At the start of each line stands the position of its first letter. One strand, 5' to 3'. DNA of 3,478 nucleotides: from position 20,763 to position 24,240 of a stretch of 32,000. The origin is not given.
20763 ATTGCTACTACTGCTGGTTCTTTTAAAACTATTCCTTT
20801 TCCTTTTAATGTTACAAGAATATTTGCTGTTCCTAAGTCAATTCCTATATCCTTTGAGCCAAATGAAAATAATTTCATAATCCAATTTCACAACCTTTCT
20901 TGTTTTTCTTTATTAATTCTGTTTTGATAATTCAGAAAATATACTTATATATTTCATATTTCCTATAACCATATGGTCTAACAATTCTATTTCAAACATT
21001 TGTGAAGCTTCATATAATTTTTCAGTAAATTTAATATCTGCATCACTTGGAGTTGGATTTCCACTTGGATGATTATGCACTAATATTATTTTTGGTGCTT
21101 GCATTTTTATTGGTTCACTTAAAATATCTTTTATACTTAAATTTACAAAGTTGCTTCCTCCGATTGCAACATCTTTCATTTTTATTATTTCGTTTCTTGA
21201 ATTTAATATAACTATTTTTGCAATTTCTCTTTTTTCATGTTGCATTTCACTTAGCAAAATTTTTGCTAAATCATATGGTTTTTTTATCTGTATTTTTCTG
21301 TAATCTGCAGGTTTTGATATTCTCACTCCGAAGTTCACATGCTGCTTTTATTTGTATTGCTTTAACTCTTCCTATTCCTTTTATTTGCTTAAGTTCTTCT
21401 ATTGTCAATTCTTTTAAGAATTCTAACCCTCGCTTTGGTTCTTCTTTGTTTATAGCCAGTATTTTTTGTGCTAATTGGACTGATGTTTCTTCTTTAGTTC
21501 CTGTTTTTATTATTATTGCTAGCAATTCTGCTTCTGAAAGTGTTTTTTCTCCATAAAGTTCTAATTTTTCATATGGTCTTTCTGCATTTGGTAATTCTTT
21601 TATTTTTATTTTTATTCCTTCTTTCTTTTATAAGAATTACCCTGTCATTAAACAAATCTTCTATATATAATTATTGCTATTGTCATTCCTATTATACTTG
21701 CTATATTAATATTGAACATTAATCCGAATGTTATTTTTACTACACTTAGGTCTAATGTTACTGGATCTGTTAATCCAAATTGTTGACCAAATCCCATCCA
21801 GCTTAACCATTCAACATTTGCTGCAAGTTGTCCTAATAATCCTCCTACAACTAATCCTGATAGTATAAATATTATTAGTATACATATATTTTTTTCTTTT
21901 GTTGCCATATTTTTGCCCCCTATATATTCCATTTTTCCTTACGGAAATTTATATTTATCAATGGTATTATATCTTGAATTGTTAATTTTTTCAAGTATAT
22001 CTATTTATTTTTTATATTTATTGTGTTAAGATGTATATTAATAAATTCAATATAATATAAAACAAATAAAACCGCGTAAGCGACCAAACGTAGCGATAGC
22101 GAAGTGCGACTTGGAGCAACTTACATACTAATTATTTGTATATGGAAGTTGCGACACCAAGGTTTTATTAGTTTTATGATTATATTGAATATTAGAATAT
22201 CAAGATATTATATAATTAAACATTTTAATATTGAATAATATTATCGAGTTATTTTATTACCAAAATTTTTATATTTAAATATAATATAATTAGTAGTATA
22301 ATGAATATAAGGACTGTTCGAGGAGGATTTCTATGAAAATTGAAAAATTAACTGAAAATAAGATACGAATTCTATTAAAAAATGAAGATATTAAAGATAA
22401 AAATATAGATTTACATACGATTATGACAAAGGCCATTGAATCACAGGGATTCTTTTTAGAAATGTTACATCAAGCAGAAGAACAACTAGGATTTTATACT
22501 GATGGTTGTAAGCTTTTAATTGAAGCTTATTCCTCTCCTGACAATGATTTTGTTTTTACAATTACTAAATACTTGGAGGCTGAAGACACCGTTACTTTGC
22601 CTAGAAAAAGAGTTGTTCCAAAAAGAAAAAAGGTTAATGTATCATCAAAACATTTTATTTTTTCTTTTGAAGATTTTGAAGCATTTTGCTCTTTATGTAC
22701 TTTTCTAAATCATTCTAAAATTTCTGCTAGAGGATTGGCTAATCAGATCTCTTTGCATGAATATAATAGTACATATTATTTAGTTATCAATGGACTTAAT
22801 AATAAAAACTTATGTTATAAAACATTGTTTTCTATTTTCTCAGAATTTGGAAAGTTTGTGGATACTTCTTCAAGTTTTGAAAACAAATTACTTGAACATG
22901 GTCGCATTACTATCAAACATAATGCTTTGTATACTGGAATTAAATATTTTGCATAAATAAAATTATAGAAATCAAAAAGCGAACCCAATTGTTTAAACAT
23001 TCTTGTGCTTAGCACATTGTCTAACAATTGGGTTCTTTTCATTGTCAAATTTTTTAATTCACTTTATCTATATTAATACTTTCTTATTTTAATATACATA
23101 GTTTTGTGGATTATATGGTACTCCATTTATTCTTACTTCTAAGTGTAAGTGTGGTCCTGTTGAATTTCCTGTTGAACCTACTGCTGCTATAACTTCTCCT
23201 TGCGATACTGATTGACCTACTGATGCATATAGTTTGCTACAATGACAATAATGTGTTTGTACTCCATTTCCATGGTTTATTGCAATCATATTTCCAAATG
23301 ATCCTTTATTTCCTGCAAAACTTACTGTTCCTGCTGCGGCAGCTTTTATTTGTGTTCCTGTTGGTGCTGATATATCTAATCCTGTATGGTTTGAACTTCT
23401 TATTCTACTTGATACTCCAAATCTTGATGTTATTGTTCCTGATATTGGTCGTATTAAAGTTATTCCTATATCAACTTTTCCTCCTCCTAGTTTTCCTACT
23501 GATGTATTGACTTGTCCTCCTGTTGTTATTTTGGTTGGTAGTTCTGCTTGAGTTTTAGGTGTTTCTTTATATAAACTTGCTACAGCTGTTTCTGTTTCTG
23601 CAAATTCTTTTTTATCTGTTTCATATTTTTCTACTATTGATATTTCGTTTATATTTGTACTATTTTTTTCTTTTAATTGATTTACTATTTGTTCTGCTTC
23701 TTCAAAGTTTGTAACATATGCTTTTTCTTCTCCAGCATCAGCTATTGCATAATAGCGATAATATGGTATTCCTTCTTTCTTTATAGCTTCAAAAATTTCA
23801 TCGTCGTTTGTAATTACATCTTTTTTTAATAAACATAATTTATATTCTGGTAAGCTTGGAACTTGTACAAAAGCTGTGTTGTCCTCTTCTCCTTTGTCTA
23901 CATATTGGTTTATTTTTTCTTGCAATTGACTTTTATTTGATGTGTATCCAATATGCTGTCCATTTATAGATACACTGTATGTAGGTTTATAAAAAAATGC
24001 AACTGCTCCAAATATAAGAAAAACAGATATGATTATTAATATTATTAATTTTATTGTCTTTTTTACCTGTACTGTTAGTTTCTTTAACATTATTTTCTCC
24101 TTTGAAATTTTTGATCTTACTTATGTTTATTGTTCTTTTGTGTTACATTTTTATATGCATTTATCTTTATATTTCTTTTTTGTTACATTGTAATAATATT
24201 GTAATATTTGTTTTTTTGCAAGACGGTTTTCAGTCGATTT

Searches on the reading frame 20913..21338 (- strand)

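Call 8: search_protein_families(library=pfam, proteins=[window:20913-21338:-], max_evalue=0.001)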
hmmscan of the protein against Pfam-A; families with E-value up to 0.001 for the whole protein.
window:20913-21338:- (141 aa): 2 families
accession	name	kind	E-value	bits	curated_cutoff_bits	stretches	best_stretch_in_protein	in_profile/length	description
PF04002.20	RadC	-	2.4e-35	121.5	22.1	1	18-133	1-116/121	RadC-like JAB domain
PF14464.11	Prok-JAB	-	0.00011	22.5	25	1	25-109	6-94/114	Prokaryotic homologs of the JAB domain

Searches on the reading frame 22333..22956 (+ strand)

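Call 8: search_protein_families(library=pfam, proteins=[window:22333-22956:+], max_evalue=0.001)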
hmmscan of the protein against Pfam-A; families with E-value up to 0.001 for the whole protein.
window:22333-22956:+ (207 aa): 1 family
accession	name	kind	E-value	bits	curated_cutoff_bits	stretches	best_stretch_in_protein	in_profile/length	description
PF05389.17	MecA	-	2.7e-31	109.4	22.5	1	1-200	1-219/221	Negative regulator of genetic competence (MecA)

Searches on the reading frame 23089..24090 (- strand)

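Call 8: search_protein_families(library=pfam, proteins=[window:23089-24090:-], max_evalue=0.001)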
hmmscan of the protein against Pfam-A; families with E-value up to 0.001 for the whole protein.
window:23089-24090:- (333 aa): 2 families
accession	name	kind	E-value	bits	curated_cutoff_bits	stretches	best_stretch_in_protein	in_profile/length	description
PF01551.29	Peptidase_M23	-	1.2e-34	118.9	28.7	1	234-328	2-96/96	Peptidase family M23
PF02706.20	Wzz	-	7.6e-05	23.4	25.5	1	2-42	5-45/91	Chain length determinant protein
